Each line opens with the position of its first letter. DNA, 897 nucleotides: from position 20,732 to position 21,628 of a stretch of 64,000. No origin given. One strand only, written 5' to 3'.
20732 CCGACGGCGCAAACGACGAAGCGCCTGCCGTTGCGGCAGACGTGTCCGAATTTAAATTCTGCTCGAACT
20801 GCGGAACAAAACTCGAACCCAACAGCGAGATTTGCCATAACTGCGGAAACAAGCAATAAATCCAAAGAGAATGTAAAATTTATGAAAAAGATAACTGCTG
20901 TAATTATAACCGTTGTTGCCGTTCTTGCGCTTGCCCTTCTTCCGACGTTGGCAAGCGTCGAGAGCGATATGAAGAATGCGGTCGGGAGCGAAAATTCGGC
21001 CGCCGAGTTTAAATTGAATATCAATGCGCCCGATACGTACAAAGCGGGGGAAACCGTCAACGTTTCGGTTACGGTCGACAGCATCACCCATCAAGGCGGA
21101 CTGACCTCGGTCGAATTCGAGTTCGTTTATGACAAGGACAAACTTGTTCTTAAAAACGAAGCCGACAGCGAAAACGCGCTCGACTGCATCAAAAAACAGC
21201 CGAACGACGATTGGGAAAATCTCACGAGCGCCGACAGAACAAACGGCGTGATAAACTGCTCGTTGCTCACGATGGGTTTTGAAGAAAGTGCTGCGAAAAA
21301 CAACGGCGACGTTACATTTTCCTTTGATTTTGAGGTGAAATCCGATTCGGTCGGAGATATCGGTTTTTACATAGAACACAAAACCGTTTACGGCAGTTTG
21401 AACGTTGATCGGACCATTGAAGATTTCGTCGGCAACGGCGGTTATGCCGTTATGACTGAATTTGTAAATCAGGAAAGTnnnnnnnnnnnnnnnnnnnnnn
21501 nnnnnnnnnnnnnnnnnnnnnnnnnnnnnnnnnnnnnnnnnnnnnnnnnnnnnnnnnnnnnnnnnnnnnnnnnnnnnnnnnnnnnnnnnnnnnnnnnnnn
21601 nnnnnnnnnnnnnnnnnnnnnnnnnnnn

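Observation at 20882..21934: Membrane-anchored cohesin-like protein and three dockerin-bearing non-cellulolytic enzymes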

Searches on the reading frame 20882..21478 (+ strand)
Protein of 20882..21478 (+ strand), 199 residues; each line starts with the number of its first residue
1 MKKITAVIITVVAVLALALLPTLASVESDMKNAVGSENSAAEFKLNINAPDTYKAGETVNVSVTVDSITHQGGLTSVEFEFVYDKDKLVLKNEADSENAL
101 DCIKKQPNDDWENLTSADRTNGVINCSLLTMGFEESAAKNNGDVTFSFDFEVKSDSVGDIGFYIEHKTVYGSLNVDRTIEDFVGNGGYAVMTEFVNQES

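Call 8: find_homologous_proteins(query=window:20954-21472:+, max_evalue=0.01)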
Query seq(173 aa): 28 candidates shared short words with the query, none scored E <= 0.01.

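Call 16: search_protein_representatives(protein=window:20954-21478:+)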
Query: 175 residues. Proteins with E-value up to 0.001 (for the whole library): 164; up to 1e-10: 91; up to 1e-30: 10. The best 150 are listed.
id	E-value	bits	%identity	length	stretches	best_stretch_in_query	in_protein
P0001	6.1e-108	374.5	100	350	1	1-175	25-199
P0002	4.7e-54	199.2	35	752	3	12-169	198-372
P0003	9.5e-46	172.3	37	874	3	4-171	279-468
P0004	1.6e-44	168.3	52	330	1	1-172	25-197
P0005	5.6e-44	166.5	39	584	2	7-169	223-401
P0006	1.1e-41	159.0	35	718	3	3-174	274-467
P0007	1.6e-37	145.5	37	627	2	5-171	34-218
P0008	1.3e-36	142.5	44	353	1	2-173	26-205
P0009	5.6e-35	137.2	33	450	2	5-166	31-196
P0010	2.3e-34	135.2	35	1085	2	5-169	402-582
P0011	2.0e-30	122.4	33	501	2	5-167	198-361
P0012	3.1e-30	121.8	36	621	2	17-163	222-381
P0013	3.7e-29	118.3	44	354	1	1-172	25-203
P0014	4.1e-28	114.9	37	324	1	1-175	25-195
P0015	2.0e-27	112.7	41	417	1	3-170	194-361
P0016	2.1e-26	109.3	40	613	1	3-169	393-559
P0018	1.2e-25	106.9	33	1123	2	9-149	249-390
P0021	1.4e-24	103.4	46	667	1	1-173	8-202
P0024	1.7e-23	99.9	45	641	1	2-171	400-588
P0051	4.0e-19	85.7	36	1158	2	12-143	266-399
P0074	2.0e-13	67.1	31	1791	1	8-168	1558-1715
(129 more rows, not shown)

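Call 22: search_solved_structures(query=A1, max_evalue=10, show_alignments=3)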
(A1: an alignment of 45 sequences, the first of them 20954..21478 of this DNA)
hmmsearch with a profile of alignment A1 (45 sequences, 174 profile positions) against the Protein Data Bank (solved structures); distinct sequences matched with E-value up to 10: 26.
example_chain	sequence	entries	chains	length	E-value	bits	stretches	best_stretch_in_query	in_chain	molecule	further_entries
4ums_A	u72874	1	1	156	1.9e-05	27.6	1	30-156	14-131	CELLULOSOMAL ANCHORING SCAFFOLDIN B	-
5lxv_A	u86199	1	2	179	3.9e-05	26.6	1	21-132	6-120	Scaffoldin C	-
6kg8_A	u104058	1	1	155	9.4e-05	25.3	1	30-167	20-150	Probably cellulosomal scaffolding protein, secreted cellulose-binding and cohesin domain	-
5nrk_A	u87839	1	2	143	0.00011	25.1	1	19-143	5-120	Endoglucanase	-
6kgc_A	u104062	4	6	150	0.00011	25.1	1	30-166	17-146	Probably cellulosomal scaffolding protein, secreted cellulose-binding and cohesin domain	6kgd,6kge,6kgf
5nrm_A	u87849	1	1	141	0.00013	24.9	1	19-143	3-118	Endoglucanase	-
1g1k_A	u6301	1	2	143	0.0016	21.3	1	27-129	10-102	SCAFFOLDING PROTEIN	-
2vn5_A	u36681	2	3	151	0.0016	21.3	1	27-109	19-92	SCAFFOLDING PROTEIN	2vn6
4dh2_A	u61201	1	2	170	0.004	20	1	16-66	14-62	Cellulosome anchoring protein cohesin region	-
2ozn_A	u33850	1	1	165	0.014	18.3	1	12-83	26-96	O-GlcNAcase nagJ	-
2jh2_A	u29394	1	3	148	0.026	17.3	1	16-83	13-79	O-GLCNACASE NAGJ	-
2w1n_A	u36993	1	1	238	0.029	17.2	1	20-83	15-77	O-GLCNACASE NAGJ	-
2o4e_A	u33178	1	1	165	0.03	17.1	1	15-83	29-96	O-GlcNAcase nagJ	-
3ul4_A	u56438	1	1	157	0.058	16.2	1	30-71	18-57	Cellulosome-anchoring protein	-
5g5d_A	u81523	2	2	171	0.36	13.6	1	20-103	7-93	CELLULOSOME ANCHORING PROTEIN COHESIN REGION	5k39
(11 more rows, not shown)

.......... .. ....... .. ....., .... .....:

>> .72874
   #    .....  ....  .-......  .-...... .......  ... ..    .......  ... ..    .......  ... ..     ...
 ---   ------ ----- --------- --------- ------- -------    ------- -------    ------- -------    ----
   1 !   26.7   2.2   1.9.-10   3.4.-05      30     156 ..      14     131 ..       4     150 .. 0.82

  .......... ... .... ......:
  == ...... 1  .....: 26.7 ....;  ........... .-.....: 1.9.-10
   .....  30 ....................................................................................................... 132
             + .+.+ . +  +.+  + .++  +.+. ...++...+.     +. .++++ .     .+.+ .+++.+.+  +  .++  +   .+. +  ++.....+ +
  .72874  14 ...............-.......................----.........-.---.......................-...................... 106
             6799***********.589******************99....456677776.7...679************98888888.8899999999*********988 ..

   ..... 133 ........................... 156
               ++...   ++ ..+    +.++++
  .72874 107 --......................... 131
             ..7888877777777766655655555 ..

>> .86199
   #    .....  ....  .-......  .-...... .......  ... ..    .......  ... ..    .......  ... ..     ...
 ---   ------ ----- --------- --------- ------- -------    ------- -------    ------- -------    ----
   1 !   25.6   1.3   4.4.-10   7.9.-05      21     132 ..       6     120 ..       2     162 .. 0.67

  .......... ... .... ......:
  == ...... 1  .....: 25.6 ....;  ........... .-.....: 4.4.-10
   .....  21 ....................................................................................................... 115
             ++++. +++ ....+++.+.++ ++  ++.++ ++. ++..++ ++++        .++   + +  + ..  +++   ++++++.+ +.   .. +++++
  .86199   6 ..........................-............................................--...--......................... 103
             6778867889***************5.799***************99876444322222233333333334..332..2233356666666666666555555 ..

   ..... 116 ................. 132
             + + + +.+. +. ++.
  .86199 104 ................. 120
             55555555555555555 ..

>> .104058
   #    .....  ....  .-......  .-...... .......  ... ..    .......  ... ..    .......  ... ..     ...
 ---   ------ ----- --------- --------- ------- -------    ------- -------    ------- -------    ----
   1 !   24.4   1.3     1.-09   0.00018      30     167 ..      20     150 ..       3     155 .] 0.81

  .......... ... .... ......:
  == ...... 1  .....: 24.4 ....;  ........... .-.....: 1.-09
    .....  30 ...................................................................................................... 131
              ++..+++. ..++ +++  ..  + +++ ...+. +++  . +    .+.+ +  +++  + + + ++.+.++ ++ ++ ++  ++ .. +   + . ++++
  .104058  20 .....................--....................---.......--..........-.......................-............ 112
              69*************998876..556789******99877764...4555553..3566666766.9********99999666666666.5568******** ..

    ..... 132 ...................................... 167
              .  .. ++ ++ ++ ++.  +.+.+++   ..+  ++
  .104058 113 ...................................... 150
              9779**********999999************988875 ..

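Call 23: search_protein_families(library=pfam, alignment_id=A1, max_evalue=1)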
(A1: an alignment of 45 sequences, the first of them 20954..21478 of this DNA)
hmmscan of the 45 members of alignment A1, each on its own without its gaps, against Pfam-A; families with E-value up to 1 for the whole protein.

A. member 1, window:20954-21478:+ (175 aa): 2 families
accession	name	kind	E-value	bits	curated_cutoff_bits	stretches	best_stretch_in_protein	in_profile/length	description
PF00963.24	Cohesin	-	7.5e-08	33.1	24.1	1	20-132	2-105/139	Cohesin domain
PF13501.12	SoxY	-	0.13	12.9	28.4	1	7-47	2-43/112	Sulfur oxidation protein SoxY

B. families by the number of members that match (of 45 scanned): 52 families (the first 25 are shown)
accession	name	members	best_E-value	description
PF00963.24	Cohesin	39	1.1e-13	Cohesin domain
PF00207.28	A2M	3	0.013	Alpha-2-macroglobulin family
PF25564.1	DUF7933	2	0.0022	Domain of unknown function (DUF7933)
PF22089.2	DIP2116-like_N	2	0.0081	DIP2116-like, N-terminal domain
PF09134.16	Invasin_D3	2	0.016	Invasin, domain 3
PF20942.3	DUF4785_2nd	2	0.018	Domain of unknown function (DUF4785) central domain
PF11355.13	DUF3157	2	0.076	Protein of unknown function (DUF3157)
PF19123.5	DUF5807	1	0.0022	Family of unknown function (DUF5807)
PF25783.1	BigA_beta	1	0.0027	BigA beta sandwich domain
PF21190.3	Bbp16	1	0.0084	Bbp16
PF09085.16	Adhes-Ig_like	1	0.0099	Adhesion molecule, immunoglobulin-like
PF07703.20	A2M_BRD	1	0.012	Alpha-2-macroglobulin bait region domain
PF13407.12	Peripla_BP_4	1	0.014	Periplasmic binding protein domain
PF23265.1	Ig-like_KY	1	0.018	KY-like, immunoglobulin-like domain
PF21310.3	OCRL-like_ASH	1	0.019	Inositol polyphosphate 5-phosphatase OCRL-like, ASH domain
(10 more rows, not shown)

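Call 31: predict_structure(alignment_id=A1)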
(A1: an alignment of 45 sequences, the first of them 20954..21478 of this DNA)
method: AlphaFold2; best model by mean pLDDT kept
length: 175 residues; sequences in the alignment: 45
mean_pLDDT: 97.6   pTM: 0.92
mean pLDDT of the five models: 97.6, 97.6, 97.5, 97.4, 97.4
residues with pLDDT >= 90: 170; 70-90: 4; 50-70: 1; < 50: 0
segments of 3 or more residues with pLDDT < 50: none
pLDDT, mean of each block of 10 residues (from residue 1): 98 98 98 98 98 99 98 97 98 98 97 98 99 98 98 96 98 85
secondary structure, 60 per line:
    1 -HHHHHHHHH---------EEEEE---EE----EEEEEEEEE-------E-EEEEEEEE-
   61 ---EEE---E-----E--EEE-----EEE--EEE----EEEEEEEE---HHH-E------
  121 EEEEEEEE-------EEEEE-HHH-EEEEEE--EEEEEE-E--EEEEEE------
elements in order: H2-10 E20-24 E34-42 E52-59 E64-66 E79-81 E87-89 E92-94 E99-106 E121-128 E136-140 E146-151 E154-159 E164-169

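Call 33: fold_search(model_id=the predicted structure, library=pdb)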
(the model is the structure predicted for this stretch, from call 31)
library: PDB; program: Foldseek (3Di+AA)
matches with E <= 10: 1984; with E <= 0.001: 51
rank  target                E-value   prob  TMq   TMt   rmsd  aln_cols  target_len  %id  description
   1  5lxv_C                8.2e-08  1.00  0.67  0.67   5.4       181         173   11  Crystal structure of Ruminococcus flavefaciens scaffoldin C cohesin in complex with a dockerin from an uncharacterized (released 2016-10-19)
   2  2vo8                  1.1e-07  1.00  0.61  0.77   3.5       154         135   12  Cohesin module from Clostridium perfringens ATCC13124 family 33 glycoside hydrolase. (released 2008-09-02)
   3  5lxv_A                1.4e-07  1.00  0.65  0.66   5.3       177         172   11  Crystal structure of Ruminococcus flavefaciens scaffoldin C cohesin in complex with a dockerin from an uncharacterized (released 2016-10-19)
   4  3ul4_A                2.4e-07  1.00  0.58  0.70   5.3       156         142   15  Crystal structure of Coh-OlpA(Cthe_3080)-Doc918(Cthe_0918) complex: A novel type I Cohesin-Dockerin complex from Clost (released 2012-11-28)
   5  2jh2_B                3.1e-07  1.00  0.58  0.73   3.9       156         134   10  X-ray crystal structure of a cohesin-like module from Clostridium perfringens (released 2007-11-06)
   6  2jh2_C                3.6e-07  1.00  0.57  0.73   4.0       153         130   12  X-ray crystal structure of a cohesin-like module from Clostridium perfringens (released 2007-11-06)
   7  2jh2_A                4.5e-07  1.00  0.59  0.74   3.9       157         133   10  X-ray crystal structure of a cohesin-like module from Clostridium perfringens (released 2007-11-06)
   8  4ums                  5.0e-07  1.00  0.61  0.68   5.1       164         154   22  The crystal structure of the seventh ScaB type I cohesin from Pseudobacteroides cellulosolvens (released 2015-05-06)
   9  6kgf_C                5.6e-07  1.00  0.63  0.74   4.7       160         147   18  Crystal structure of CaDoc0917(R16D)-CaCohA2 complex at pH 8.2 (released 2020-07-08)
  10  5nrk_A                1.2e-06  1.00  0.57  0.68   5.6       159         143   18  Crystal structure of the sixth cohesin from Acetivibrio cellulolyticus' scaffoldin B in complex with Cel5 dockerin S15 (released 2018-01-31)
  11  6kgd_A                1.3e-06  1.00  0.58  0.68   5.9       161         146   18  Crystal structure of CaDoc0917(R49D)-CaCohA2 complex at pH 8.0 (released 2020-07-08)
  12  2w1n                  1.5e-06  1.00  0.59  0.47   4.6       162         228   10  cohesin and fibronectin type-III double module construct from the Clostridium perfringens glycoside hydrolase GH84C (released 2009-02-03)
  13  4uyq_A                1.5e-06  1.00  0.60  0.71   4.7       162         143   17  High resolution structure of the third cohesin ScaC in complex with the ScaB dockerin with a mutation in the C-termina (released 2015-04-15)
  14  6kgf_A                1.6e-06  1.00  0.57  0.67   5.6       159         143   19  Crystal structure of CaDoc0917(R16D)-CaCohA2 complex at pH 8.2 (released 2020-07-08)
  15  6kgc_A                2.1e-06  1.00  0.58  0.69   5.7       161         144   18  Crystal structure of CaDoc0917(R49D)-CaCohA2 complex at pH 5.4 (released 2020-07-08)
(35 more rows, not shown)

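Call 37: find_related_loci(query=A2, collection=genome_contigs, flank=8000)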
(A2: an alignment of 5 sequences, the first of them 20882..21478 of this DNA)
Query A2 (199 aa) in genome_contigs; peptide patterns used: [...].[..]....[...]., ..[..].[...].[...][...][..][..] (x = any residue, [..] = any of these).
600 stretches matched a pattern, but none encodes a relative of the query by tblastn (E <= 1e-3).

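Call 38: find_homologous_proteins(query=A1, max_evalue=0.00001)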
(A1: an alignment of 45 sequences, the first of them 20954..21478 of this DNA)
Query A1 (45 sequences) (175 aa, profile of the alignment): 2 proteins with E <= 0.00001 among 3141 candidates.
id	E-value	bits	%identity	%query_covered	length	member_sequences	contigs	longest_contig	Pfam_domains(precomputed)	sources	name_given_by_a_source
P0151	8.1e-53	197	36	95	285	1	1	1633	PF00963.25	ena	-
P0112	4.0e-46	175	29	56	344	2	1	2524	-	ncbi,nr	ncbi:MAG: hypothetical protein J5843_01135, partial [Clostridia bacterium]|nr:hypothetical protein [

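Call 39: find_related_loci(query=A2, collection=metagenome_contigs, flank=10000)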
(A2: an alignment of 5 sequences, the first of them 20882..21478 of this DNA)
Query A2 (199 aa) in metagenome_contigs; peptide patterns used: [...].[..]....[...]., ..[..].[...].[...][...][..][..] (x = any residue, [..] = any of these).
600 stretches matched a pattern, but none encodes a relative of the query by tblastn (E <= 1e-3).

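Call 58: find_encoding_contigs(protein=P0004, flank=10000, max_places=3)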
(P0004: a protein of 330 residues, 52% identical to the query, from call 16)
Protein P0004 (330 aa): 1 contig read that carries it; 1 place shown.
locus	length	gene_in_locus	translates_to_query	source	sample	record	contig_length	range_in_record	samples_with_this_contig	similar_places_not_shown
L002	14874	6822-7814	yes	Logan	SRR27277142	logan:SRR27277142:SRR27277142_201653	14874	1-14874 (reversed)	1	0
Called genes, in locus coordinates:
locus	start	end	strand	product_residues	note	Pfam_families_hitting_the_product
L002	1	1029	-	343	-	?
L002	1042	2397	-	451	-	PF01938:TRAM (weak), PF21579:PabTrmU54_TRAM_dom (faint), PF05958:tRNA_U5-meth_tr, PF09445:Methyltransf_15 (faint), PF05175:MTS (faint), PF13847:Methyltransf_31 (weak)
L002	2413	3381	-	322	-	PF03116:NQR2_RnfD_RnfE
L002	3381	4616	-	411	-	PF01512:Complex1_51K, PF13183:Fer4_8 (faint), PF00037:Fer4 (faint), PF12838:Fer4_7 (weak), PF13187:Fer4_9 (weak), PF13237:Fer4_10 (faint)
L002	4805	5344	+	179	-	PF14277:DUF4364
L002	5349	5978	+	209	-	PF00730:HhH-GPD, PF10576:EndIII_4Fe-2S (weak)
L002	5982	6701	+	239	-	PF01171:ATP_bind_3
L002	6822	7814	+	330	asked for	-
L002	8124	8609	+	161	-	-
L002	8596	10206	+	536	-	PF08486:SpoIID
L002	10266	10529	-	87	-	PF12116:SpoIIID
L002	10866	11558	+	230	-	-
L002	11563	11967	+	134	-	PF02142:MGS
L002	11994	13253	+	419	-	PF13393:tRNA-synt_His, PF00587:tRNA-synt_2b, PF03129:HGTP_anticodon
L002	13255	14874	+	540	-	?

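Call 59: find_encoding_contigs(protein=P0013, flank=10000, max_places=2)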
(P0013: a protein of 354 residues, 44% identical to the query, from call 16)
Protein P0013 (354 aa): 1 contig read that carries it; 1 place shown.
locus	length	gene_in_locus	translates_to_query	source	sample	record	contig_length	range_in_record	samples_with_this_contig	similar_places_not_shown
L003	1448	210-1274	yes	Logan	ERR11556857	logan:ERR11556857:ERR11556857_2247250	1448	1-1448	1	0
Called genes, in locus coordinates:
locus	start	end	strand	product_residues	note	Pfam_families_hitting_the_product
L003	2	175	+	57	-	?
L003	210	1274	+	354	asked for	-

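Call 60: find_encoding_contigs(protein=P0008, flank=10000, max_places=2)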
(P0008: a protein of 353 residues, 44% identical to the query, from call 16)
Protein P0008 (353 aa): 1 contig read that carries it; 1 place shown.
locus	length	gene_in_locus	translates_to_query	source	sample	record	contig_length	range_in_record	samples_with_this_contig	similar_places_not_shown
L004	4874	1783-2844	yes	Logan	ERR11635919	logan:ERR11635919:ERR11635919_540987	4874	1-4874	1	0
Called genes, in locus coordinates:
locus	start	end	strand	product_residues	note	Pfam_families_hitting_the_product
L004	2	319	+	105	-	?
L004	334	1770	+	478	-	-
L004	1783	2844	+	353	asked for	-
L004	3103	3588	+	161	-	-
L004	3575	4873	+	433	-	?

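Call 77: search_protein_families(library=pfam, proteins=[P0002, P0010, P0015, P0016, P0024, P0074, P0003, P0021, P0018, P0051], max_evalue=0.0001)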
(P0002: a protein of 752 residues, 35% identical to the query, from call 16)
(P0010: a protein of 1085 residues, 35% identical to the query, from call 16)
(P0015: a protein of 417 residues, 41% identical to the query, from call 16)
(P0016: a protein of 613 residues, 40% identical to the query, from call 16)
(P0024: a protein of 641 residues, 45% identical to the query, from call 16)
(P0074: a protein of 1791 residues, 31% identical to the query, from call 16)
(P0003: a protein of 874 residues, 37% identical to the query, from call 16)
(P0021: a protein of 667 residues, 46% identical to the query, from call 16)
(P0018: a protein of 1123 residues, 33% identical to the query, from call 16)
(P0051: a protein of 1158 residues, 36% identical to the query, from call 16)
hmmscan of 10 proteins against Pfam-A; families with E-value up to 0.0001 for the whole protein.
P0002 (752 aa): 2 families
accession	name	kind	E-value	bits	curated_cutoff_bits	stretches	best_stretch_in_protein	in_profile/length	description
PF00963.24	Cohesin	-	2.8e-19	70.1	24.1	3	535-670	4-130/139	Cohesin domain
PF00404.24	Dockerin_1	-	1.9e-09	38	22.9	1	690-745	1-56/57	Dockerin type I domain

P0010 (1085 aa): 1 family
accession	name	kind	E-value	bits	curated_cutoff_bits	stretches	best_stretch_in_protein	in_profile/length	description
PF04203.18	Sortase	-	2.7e-09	37.3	26.6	0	262-322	29-89/125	Sortase domain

P0015 (417 aa): 1 family
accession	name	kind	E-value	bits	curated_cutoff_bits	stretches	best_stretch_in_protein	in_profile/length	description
PF00963.24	Cohesin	-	2.2e-10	41.3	24.1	1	212-338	3-116/139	Cohesin domain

P0016 (613 aa): 2 families
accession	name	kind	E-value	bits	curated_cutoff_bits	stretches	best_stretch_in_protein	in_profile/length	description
PF00963.24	Cohesin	-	9.9e-08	32.7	24.1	1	411-527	3-107/139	Cohesin domain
PF00754.31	F5_F8_type_C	-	8.7e-05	23.1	28.2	0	256-355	19-114/127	F5/8 type C domain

P0024 (641 aa): 3 families
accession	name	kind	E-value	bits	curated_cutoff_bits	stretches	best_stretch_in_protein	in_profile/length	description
PF00754.31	F5_F8_type_C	-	2.9e-11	44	28.2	1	89-200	14-124/127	F5/8 type C domain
PF00963.24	Cohesin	-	1.2e-06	29.2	24.1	1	419-550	3-106/139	Cohesin domain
PF22633.2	F5_F8_type_C_2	-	2.2e-05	25.4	27.8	1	112-189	19-90/91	NedA-like, galactose-binding domain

P0074 (1791 aa): 2 families
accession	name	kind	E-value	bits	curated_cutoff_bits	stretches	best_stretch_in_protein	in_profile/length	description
PF00754.31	F5_F8_type_C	-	7.9e-10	39.4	28.2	1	1444-1531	34-114/127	F5/8 type C domain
PF00404.24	Dockerin_1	-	1.4e-05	25.7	22.9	1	1721-1779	1-56/57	Dockerin type I domain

P0003 (874 aa): 2 families
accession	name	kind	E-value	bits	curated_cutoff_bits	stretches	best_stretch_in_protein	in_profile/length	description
PF13306.12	LRR_5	-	1.2e-06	28.9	27.7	1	662-714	39-85/127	BspA type Leucine rich repeat region (6 copies)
PF00404.24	Dockerin_1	-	4.8e-06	27.1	22.9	1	813-865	2-54/57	Dockerin type I domain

P0021 (667 aa): 2 families
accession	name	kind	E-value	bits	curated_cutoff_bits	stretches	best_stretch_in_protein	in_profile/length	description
PF00404.24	Dockerin_1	-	2.4e-09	37.7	22.9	1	598-651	1-54/57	Dockerin type I domain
PF21300.2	LbR_Ice_bind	-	3.1e-05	24.4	30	0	458-516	34-92/97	Grass antifreeze beta roll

P0018 (1123 aa): 2 families
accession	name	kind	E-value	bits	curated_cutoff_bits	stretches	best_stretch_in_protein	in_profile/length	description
PF00404.24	Dockerin_1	-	1.8e-13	50.9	22.9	1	1067-1121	3-57/57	Dockerin type I domain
PF13240.11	Zn_Ribbon_1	-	8.7e-06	25.8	25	0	812-823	11-22/23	zinc-ribbon domain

P0051 (1158 aa): 2 families
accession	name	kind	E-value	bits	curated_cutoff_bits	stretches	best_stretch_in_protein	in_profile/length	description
PF00404.24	Dockerin_1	-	4.8e-14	52.7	22.9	1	1101-1152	2-53/57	Dockerin type I domain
PF00963.24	Cohesin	-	1.5e-08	35.4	24.1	0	45-178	5-124/139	Cohesin domain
